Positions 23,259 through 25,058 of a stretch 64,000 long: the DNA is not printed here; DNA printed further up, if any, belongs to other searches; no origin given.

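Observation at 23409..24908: Catalytic-subunit homolog appears to lack the N-terminal Ni-ligating CxxC (Ehr-type) while keeping a conserved GHATAY neighbourhood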

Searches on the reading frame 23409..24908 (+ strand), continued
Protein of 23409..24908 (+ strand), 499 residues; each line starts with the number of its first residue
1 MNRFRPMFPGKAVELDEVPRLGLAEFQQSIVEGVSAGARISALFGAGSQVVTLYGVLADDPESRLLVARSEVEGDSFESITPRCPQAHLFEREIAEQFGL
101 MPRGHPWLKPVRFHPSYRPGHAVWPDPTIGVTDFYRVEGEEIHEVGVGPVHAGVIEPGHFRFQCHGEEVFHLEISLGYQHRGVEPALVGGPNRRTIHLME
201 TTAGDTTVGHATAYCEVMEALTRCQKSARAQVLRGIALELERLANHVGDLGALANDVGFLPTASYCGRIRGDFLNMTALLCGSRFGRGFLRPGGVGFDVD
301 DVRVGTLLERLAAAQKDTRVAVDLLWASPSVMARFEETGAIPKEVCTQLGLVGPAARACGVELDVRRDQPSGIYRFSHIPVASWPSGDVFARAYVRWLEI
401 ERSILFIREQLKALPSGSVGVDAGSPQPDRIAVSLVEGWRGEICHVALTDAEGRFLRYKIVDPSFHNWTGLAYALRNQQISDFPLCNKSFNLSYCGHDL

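Call 6: find_homologous_proteins(query=window:23409-24908:+, max_evalue=1e-10)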
Query window:23409-24908:+ (499 aa): 8000 proteins with E <= 1e-10 among 8000 candidates; the best 120 are listed.
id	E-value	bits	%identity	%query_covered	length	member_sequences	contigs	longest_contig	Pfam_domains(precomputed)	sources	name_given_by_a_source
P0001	0.0e+0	1142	100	99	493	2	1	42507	PF00329.26,PF00346.25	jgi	-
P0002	2.8e-247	840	71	100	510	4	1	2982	PF00329.26,PF00346.25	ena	-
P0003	4.2e-245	832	71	98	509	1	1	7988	PF00329.26,PF00346.25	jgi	jgi:Ni,Fe-hydrogenase III large subunit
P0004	3.6e-244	829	70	98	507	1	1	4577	PF00329.26,PF00346.25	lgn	-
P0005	1.1e-243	828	70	100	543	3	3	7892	PF00329.26,PF00346.25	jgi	jgi:Ni,Fe-hydrogenase III large subunit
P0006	3.7e-243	826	69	100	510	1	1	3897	PF00329.26,PF00346.25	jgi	jgi:Ni,Fe-hydrogenase III large subunit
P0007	5.6e-243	825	71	99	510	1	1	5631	PF00329.26,PF00346.25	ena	-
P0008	1.8e-242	824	71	98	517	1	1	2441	PF00329.26,PF00346.25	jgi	jgi:Ni,Fe-hydrogenase III large subunit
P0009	1.8e-242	824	70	100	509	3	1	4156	PF00329.26,PF00346.25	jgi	jgi:Ni,Fe-hydrogenase III large subunit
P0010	5.0e-242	822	70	100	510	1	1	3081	PF00329.26,PF00346.25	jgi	jgi:Ni,Fe-hydrogenase III large subunit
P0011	5.5e-242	822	70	100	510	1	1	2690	PF00329.26,PF00346.25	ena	-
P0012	6.0e-242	822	72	98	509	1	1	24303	PF00329.26,PF00346.25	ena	-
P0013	6.0e-242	822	69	100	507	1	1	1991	PF00329.26,PF00346.25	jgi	jgi:Ni,Fe-hydrogenase III large subunit/Ni,Fe-hydrogenase III component G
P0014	7.1e-242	822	70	100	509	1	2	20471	PF00329.26,PF00346.25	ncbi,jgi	jgi:Ni,Fe-hydrogenase III large subunit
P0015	1.2e-241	821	71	98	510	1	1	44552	PF00329.26,PF00346.25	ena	-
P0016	1.7e-241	820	69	100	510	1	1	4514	PF00329.26,PF00346.25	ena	-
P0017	2.1e-241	820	72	98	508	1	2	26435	PF00329.26,PF00346.25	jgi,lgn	jgi:Ni,Fe-hydrogenase III large subunit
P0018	2.4e-241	820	70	98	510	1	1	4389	PF00329.26,PF00346.25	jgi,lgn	jgi:Ni,Fe-hydrogenase III large subunit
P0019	2.4e-241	820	70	100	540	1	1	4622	PF00329.26,PF00346.25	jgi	jgi:Ni,Fe-hydrogenase III large subunit/Ni,Fe-hydrogenase III component G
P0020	4.3e-241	819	69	99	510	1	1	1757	PF00329.26,PF00346.25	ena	-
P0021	7.3e-241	818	69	100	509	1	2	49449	PF00329.26,PF00346.25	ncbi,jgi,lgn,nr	ncbi:MAG TPA: NADH-quinone oxidoreductase subunit C [Tepidisphaeraceae bacterium]|jgi:Ni,Fe-hydrogen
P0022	9.7e-241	818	70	99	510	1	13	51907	PF00329.26,PF00346.25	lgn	-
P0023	9.7e-241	818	71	98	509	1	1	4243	PF00329.26,PF00346.25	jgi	jgi:Ni,Fe-hydrogenase III large subunit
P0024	1.1e-240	818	70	100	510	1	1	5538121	PF00329.26,PF00346.25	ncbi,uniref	ncbi:NADH-quinone oxidoreductase subunit C [Fontivita pretiosa]|uniref:hydrogenase large subunit n=1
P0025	1.3e-240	818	71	100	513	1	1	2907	PF00329.26,PF00346.25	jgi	jgi:Ni,Fe-hydrogenase III large subunit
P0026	1.6e-240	817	68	100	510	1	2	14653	PF00329.26,PF00346.25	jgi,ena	-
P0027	1.6e-240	817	70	100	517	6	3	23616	PF00329.26,PF00346.25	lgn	-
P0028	2.3e-240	817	69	100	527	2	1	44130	PF00346.25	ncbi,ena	-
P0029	5.0e-240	816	69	98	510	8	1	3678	PF00329.26,PF00346.25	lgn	-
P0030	5.8e-240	815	71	98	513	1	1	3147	PF00329.26,PF00346.25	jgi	jgi:Ni,Fe-hydrogenase III large subunit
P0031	7.5e-240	815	71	98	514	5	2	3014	PF00329.26,PF00346.25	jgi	jgi:Ni,Fe-hydrogenase III large subunit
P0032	8.0e-240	815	72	98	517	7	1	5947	PF00329.26,PF00346.25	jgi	jgi:Ni,Fe-hydrogenase III large subunit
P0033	1.0e-239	815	69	100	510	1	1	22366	PF00329.26,PF00346.25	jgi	jgi:Ni,Fe-hydrogenase III large subunit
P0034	1.1e-239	814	69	100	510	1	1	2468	PF00329.26,PF00346.25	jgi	jgi:Ni,Fe-hydrogenase III large subunit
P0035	1.3e-239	814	70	100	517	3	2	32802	PF00346.25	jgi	-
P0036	1.5e-239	814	71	98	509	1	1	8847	PF00329.26,PF00346.25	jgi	jgi:Ni,Fe-hydrogenase III large subunit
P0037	1.6e-239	814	70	100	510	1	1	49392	PF00329.26,PF00346.25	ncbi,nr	ncbi:MAG: NADH-quinone oxidoreductase subunit C [Candidatus Latescibacteria bacterium]|nr:NADH-quino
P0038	1.6e-239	814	68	100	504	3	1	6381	PF00329.26,PF00346.25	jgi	jgi:Ni,Fe-hydrogenase III large subunit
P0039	4.4e-239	812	71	98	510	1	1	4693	PF00329.26,PF00346.25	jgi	jgi:Ni,Fe-hydrogenase III large subunit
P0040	4.8e-239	812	68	100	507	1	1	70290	PF00329.26,PF00346.25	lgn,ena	-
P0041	5.0e-239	812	71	98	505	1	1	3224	PF00329.26,PF00346.25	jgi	jgi:Ni,Fe-hydrogenase III large subunit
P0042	5.4e-239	812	71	99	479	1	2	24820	PF00329.26,PF00346.25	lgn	-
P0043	6.5e-239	812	69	99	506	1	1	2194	PF00329.26,PF00346.25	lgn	-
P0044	8.9e-239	811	71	98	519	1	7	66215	PF00329.26,PF00346.25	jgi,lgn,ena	jgi:Ni,Fe-hydrogenase III large subunit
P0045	9.3e-239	811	67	100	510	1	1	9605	PF00329.26,PF00346.25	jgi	jgi:Ni,Fe-hydrogenase III large subunit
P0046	9.6e-239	811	70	98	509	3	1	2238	PF00329.26,PF00346.25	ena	-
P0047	1.8e-238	810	70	98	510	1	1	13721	PF00329.26,PF00346.25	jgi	jgi:Ni,Fe-hydrogenase III large subunit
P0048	2.0e-238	810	68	99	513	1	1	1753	PF00329.26,PF00346.25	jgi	jgi:Ni,Fe-hydrogenase III large subunit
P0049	2.5e-238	810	69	98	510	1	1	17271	PF00329.26,PF00346.25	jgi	jgi:Ni,Fe-hydrogenase III large subunit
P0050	3.3e-238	810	70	98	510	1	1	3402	PF00329.26,PF00346.25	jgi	jgi:Ni,Fe-hydrogenase III large subunit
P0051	4.4e-238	809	68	100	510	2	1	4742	PF00329.26,PF00346.25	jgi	jgi:Ni,Fe-hydrogenase III large subunit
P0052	4.6e-238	809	69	100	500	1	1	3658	PF00329.26,PF00346.25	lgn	-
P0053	4.8e-238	809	71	98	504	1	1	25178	PF00329.26,PF00346.25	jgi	jgi:Ni,Fe-hydrogenase III large subunit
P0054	5.4e-238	809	68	100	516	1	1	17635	PF00329.26,PF00346.25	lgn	-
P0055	7.2e-238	808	70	98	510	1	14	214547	PF00329.26,PF00346.25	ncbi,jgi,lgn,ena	-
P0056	8.9e-238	808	68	100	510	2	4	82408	PF00329.26,PF00346.25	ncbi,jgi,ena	jgi:Ni,Fe-hydrogenase III large subunit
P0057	1.0e-237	808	68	100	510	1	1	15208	PF00329.26,PF00346.25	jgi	jgi:Ni,Fe-hydrogenase III large subunit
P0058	1.1e-237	808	69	100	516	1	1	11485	PF00329.26,PF00346.25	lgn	-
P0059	1.2e-237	808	69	98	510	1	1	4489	PF00329.26,PF00346.25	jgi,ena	-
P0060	1.2e-237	808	69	98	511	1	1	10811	PF00329.26,PF00346.25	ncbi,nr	ncbi:NADH-quinone oxidoreductase subunit C [Candidatus Sumerlaeota bacterium]|nr:NADH-quinone oxidor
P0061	1.3e-237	808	68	100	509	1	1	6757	PF00329.26,PF00346.25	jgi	jgi:Ni,Fe-hydrogenase III large subunit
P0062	1.4e-237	807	70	100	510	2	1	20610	PF00329.26,PF00346.25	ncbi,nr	ncbi:MAG TPA: NADH-quinone oxidoreductase subunit C [Tepidisphaeraceae bacterium]|nr:NADH-quinone ox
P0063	1.5e-237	807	69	98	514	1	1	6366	PF00329.26,PF00346.25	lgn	-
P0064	1.5e-237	807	69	98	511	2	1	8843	PF00329.26,PF00346.25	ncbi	-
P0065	1.6e-237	807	69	99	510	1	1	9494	PF00329.26,PF00346.25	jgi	jgi:Ni,Fe-hydrogenase III large subunit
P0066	1.7e-237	807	70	100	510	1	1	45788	PF00329.26,PF00346.25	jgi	jgi:Ni,Fe-hydrogenase III large subunit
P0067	2.0e-237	807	70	98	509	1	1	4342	PF00329.26,PF00346.25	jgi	jgi:Ni,Fe-hydrogenase III large subunit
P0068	2.3e-237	807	70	98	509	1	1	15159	PF00329.26,PF00346.25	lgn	-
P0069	2.8e-237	807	70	100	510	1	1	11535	PF00329.26,PF00346.25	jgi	jgi:Ni,Fe-hydrogenase III large subunit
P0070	2.8e-237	807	68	99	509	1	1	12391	PF00329.26,PF00346.25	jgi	jgi:Ni,Fe-hydrogenase III large subunit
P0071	3.4e-237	806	71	98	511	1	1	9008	PF00346.25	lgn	-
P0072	3.5e-237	806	69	98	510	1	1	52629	PF00329.26,PF00346.25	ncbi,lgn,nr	ncbi:MAG: NADH-quinone oxidoreductase subunit C [Deltaproteobacteria bacterium]|nr:NADH-quinone oxid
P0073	3.7e-237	806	68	100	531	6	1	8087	PF00346.25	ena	-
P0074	4.9e-237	806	71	100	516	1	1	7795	PF00329.26,PF00346.25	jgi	jgi:Ni,Fe-hydrogenase III large subunit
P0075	7.6e-237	805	69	98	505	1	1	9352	PF00329.26,PF00346.25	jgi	jgi:Ni,Fe-hydrogenase III large subunit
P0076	7.7e-237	805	70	98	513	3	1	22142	PF00329.26,PF00346.25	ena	-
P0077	7.9e-237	805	68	99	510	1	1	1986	PF00329.26,PF00346.25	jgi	jgi:Ni,Fe-hydrogenase III large subunit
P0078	9.5e-237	805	69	98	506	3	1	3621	PF00329.26,PF00346.25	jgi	jgi:Ni,Fe-hydrogenase III large subunit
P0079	9.6e-237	805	69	100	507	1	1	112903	PF00346.25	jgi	jgi:Ni,Fe-hydrogenase III large subunit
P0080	1.0e-236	805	69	100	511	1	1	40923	PF00329.26,PF00346.25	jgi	jgi:Ni,Fe-hydrogenase III large subunit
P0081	1.1e-236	805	69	98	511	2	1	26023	PF00329.26,PF00346.25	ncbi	-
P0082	1.1e-236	805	68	100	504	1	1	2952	PF00346.25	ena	-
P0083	1.2e-236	804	70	98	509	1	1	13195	PF00346.25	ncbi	ncbi:MAG: NADH-quinone oxidoreductase subunit C [Tepidisphaerales bacterium]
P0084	1.4e-236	804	70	99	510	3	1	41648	PF00329.26,PF00346.25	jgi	jgi:Ni,Fe-hydrogenase III large subunit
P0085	1.6e-236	804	69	100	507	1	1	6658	PF00329.26,PF00346.25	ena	-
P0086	2.0e-236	804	70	98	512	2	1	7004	PF00329.26,PF00346.25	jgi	jgi:Ni,Fe-hydrogenase III large subunit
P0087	3.1e-236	803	71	98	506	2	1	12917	PF00346.25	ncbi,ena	-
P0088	3.2e-236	803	69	100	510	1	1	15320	PF00346.25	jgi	jgi:Ni,Fe-hydrogenase III large subunit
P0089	3.3e-236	803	68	100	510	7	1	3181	PF00329.26,PF00346.25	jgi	-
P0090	4.5e-236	803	68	100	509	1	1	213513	PF00346.25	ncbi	-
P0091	4.5e-236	803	69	100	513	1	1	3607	PF00329.26,PF00346.25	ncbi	-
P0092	5.4e-236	802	68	100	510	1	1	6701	PF00329.26,PF00346.25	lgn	-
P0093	6.0e-236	802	67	100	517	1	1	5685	PF00346.25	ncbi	-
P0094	6.6e-236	802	68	100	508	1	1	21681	PF00329.26,PF00346.25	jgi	jgi:Ni,Fe-hydrogenase III large subunit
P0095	6.6e-236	802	70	99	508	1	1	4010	PF00346.25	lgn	-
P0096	7.2e-236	802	68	100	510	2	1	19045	PF00329.26,PF00346.25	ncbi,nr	ncbi:MAG TPA: NADH-quinone oxidoreductase subunit C [Candidatus Dormibacteraeota bacterium]|nr:NADH-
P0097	7.5e-236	802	69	100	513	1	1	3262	PF00329.26,PF00346.25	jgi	-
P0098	8.6e-236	802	70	98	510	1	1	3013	PF00329.26,PF00346.25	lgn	-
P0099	9.0e-236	802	69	100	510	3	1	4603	PF00329.26,PF00346.25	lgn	-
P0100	1.0e-235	801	69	100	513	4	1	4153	PF00346.25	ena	-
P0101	1.2e-235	801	69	99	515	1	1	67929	PF00329.26,PF00346.25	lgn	-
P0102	1.2e-235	801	69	99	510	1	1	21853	PF00329.26,PF00346.25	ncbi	ncbi:MAG: NADH-quinone oxidoreductase subunit C [bacterium]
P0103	1.5e-235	801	68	100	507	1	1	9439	PF00329.26,PF00346.25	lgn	-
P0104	1.6e-235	801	67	100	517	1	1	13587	PF00329.26,PF00346.25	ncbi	-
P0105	1.7e-235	801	70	98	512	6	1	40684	PF00346.25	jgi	jgi:Ni,Fe-hydrogenase III large subunit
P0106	1.8e-235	801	69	100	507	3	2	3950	PF00329.26,PF00346.25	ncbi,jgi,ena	-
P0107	2.0e-235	800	67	100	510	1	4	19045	PF00329.26,PF00346.25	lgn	-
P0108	2.3e-235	800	69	98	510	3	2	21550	PF00329.26,PF00346.25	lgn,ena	-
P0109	2.8e-235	800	67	99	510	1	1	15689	PF00346.25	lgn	-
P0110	3.1e-235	800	69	100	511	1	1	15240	PF00329.26,PF00346.25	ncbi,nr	ncbi:MAG TPA: NADH-quinone oxidoreductase subunit C [Planctomycetota bacterium]|nr:NADH-quinone oxid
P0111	3.2e-235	800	69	98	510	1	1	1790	PF00329.26,PF00346.25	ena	-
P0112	3.4e-235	800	67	100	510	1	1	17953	PF00329.26,PF00346.25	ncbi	ncbi:MAG: NADH-quinone oxidoreductase subunit C [Thermoguttaceae bacterium]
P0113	3.6e-235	800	68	99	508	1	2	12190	PF00329.26,PF00346.25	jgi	jgi:Ni,Fe-hydrogenase III large subunit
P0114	4.2e-235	799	67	99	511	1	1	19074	PF00346.25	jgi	jgi:Ni,Fe-hydrogenase III large subunit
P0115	4.2e-235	799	69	100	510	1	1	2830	PF00329.26,PF00346.25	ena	-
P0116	4.5e-235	799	69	98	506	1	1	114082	PF00329.26,PF00346.25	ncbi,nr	ncbi:MAG: NADH-quinone oxidoreductase subunit C [Lentisphaeria bacterium]|nr:NADH-quinone oxidoreduc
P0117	5.0e-235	799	68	98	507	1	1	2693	PF00329.26,PF00346.25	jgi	jgi:Ni,Fe-hydrogenase III large subunit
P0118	7.5e-235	799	68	100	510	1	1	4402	PF00329.26,PF00346.25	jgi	jgi:Ni,Fe-hydrogenase III large subunit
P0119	8.2e-235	798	68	100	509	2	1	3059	PF00346.25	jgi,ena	-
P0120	9.0e-235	798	68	100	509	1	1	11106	PF00329.26,PF00346.25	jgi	jgi:Ni,Fe-hydrogenase III large subunit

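Call 12: find_encoding_contigs(protein=P0001, flank=10000, max_places=3)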
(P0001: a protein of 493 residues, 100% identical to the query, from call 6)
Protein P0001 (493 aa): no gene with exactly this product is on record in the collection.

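Call 13: find_encoding_contigs(protein=P0024, flank=10000, max_places=2)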
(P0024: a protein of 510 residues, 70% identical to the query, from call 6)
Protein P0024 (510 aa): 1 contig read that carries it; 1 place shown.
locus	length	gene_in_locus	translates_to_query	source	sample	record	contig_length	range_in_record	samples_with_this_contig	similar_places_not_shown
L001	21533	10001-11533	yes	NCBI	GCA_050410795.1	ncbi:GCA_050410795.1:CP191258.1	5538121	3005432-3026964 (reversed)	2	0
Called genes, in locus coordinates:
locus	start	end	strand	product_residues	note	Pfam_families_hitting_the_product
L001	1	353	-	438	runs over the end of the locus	PF02646:RmuC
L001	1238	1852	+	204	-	-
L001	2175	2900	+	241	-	PF12728:HTH_17, PF00359:PTS_EIIA_2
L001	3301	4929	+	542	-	PF00361:Proton_antipo_M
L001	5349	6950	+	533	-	PF00361:Proton_antipo_M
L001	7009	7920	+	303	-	PF00146:NADHdh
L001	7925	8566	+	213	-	-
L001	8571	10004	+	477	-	PF00361:Proton_antipo_M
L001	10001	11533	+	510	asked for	PF00329:Complex1_30kDa (weak), PF00346:Complex1_49kDa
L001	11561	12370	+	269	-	PF00037:Fer4 (faint), PF12837:Fer4_6 (faint), PF13237:Fer4_10 (faint), PF12838:Fer4_7 (weak), PF13484:Fer4_16 (faint), PF01058:Oxidored_q6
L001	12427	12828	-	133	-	PF00903:Glyoxalase (weak), PF18029:Glyoxalase_6, PF22656:At5g48480-like_N (weak)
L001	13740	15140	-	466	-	PF00669:Flagellin_N, PF07196:Flagellin_IN (weak), PF00700:Flagellin_C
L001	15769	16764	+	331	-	PF25172:Beta-prop_WDR3_2nd, PF24814:WD40_Prp19, PF25168:Beta-prop_WDR36-Utp21_2nd, PF25174:Beta-prop_THOC3, PF25391:WD40_Gbeta, PF00400:WD40, PF23381:Beta-prop_IFT122_1st, PF23389:Beta-prop_WDR19_1st, +69 more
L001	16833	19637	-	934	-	PF03924:CHASE, PF13188:PAS_8 (faint), PF13426:PAS_9, PF00512:HisKA, PF02518:HATPase_c, PF00072:Response_reg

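Call 18: search_protein_representatives(protein=window:23409-24908:+)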
Query: 499 residues. Proteins with E-value up to 0.001 (for the whole library): 6205; up to 1e-10: 3401; up to 1e-30: 925. The best 150 are listed.
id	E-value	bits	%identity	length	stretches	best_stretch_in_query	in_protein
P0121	3.0e-193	659.6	63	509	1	12-499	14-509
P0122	7.1e-193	658.3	72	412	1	74-499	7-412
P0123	5.4e-159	546.5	62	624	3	128-415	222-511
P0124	1.9e-158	544.8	56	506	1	6-499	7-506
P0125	3.3e-154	530.8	58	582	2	62-416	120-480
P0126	2.6e-151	521.2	57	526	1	51-499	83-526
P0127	5.2e-147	507.0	66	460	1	4-351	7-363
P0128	1.0e-144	499.4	60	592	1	41-441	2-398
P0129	3.8e-143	494.3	55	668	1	10-476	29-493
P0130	9.1e-143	493.0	49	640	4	132-387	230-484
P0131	1.2e-139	482.7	49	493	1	14-499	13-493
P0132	1.1e-138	479.5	48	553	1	14-497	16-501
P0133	9.6e-137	473.1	55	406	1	12-394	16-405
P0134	1.1e-135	469.7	62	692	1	38-402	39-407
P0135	1.2e-134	466.2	51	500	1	17-499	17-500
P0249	3.0e-80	286.7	38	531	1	44-495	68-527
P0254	2.5e-79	283.7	37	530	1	74-498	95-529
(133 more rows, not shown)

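Call 23: find_related_loci(query=A1, collection=genome_contigs, flank=10000)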
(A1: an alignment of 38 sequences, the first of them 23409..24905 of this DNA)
Query A1 (499 aa) in genome_contigs; peptide patterns used: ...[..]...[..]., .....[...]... (x = any residue, [..] = any of these).
600 stretches matched a pattern (row limit reached: there are more); 596 encode a relative of the query (tblastn E <= 1e-3); the best 80 are kept; 80 distinct loci.
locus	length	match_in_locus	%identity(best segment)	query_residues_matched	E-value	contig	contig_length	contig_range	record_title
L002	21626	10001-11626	64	1-499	0e+0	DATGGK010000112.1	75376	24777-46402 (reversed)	MAG TPA_asm: Planctomycetota bacterium isolate SMAG_U9752 k141_1160808, whole genome shotgun sequence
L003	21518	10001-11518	66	2-499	0e+0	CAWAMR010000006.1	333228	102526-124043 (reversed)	MAG: uncultured Planctomycetota bacterium isolate MFD01716.bin.2.152 genome assembly, contig: contig_46340, whole genome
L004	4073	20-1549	66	1-499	0e+0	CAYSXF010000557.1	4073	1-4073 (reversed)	MAG TPA_asm: uncultured Lentisphaeraceae bacterium isolate binchicken_co2_384 genome assembly, contig: NODE_26487_length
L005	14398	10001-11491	65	10-499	0e+0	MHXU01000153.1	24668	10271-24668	MAG: Planctomycetes bacterium GWC2_45_44 gwc2_scaffold_6133, whole genome shotgun sequence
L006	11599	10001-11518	66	2-499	0e+0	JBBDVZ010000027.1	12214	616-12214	MAG: Planctomycetaceae bacterium isolate LejiaC_61_11 Lejia_C_12055_length_12214_cov_6, whole genome shotgun sequence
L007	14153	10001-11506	64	4-499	0e+0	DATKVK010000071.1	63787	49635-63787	MAG TPA_asm: Rectinemataceae bacterium isolate SMAG_U14131 k141_2718642, whole genome shotgun sequence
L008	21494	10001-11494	62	8-499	0e+0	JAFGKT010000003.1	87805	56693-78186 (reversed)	MAG: Sedimentisphaerales bacterium isolate Zod_Metabat.35 k87_632837, whole genome shotgun sequence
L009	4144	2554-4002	65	11-499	0e+0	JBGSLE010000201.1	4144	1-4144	MAG: Pontiella sp. isolate JTS-AC199 k141_1044190, whole genome shotgun sequence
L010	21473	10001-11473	65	16-499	0e+0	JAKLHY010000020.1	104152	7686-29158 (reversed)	MAG: Verrucomicrobia bacterium isolate RA.bin74 RA.bin74_20, whole genome shotgun sequence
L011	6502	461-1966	65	5-499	0e+0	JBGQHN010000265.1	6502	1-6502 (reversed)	MAG: Planctomycetia bacterium isolate OBJ2_061818_070_71 k141_1051724_length_6502_cov_11.0000, whole genome shotgun sequ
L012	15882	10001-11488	65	10-499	0e+0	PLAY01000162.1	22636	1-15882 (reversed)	MAG: Limisphaerales bacterium isolate bog_1418 73.20111000_S2D.10_contig_247, whole genome shotgun sequence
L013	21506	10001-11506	64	2-499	0e+0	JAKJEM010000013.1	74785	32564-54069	MAG: Planctomycetota bacterium isolate UR.bin147 NODE_13_length_74785_cov_3.602185, whole genome shotgun sequence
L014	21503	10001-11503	65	3-499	0e+0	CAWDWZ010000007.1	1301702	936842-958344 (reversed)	MAG: Thermoanaerobaculia bacterium isolate MFD05942.bin.2.306 genome assembly, contig: contig_2573, whole genome shotgun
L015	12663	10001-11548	62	2-499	0e+0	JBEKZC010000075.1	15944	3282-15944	MAG: Verrucomicrobiota bacterium isolate SPRUCE 68 SPRUCE_68_75, whole genome shotgun sequence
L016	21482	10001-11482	64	13-499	0e+0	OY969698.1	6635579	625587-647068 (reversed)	MAG: uncultured Planctomycetaceae bacterium isolate MFD00082.bin.2.56 genome assembly, chromosome: 1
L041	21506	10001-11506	59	1-499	0e+0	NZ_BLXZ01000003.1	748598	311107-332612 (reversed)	Geomonas limicola strain Red745 sequence03, whole genome shotgun sequence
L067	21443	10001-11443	57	10-499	1e-174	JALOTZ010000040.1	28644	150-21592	MAG: Verrucomicrobia bacterium isolate Prado246 scaffold_830, whole genome shotgun sequence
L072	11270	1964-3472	63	4-499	0e+0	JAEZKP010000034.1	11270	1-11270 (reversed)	MAG: Fibrobacteres bacterium isolate OH_CDB_35 k127_2419800, whole genome shotgun sequence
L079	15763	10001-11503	51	7-499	3e-168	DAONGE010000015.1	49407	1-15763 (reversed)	MAG TPA_asm: Candidatus Omnitrophota bacterium isolate AMR_MDS_3825 NODE_616_length_49407_cov_6.912283, whole genome sho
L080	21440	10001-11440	58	11-499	5e-168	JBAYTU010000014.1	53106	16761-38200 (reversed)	MAG: Terrimicrobiaceae bacterium isolate SO_2016_LW3_16 scaffold00913_LW162_2016, whole genome shotgun sequence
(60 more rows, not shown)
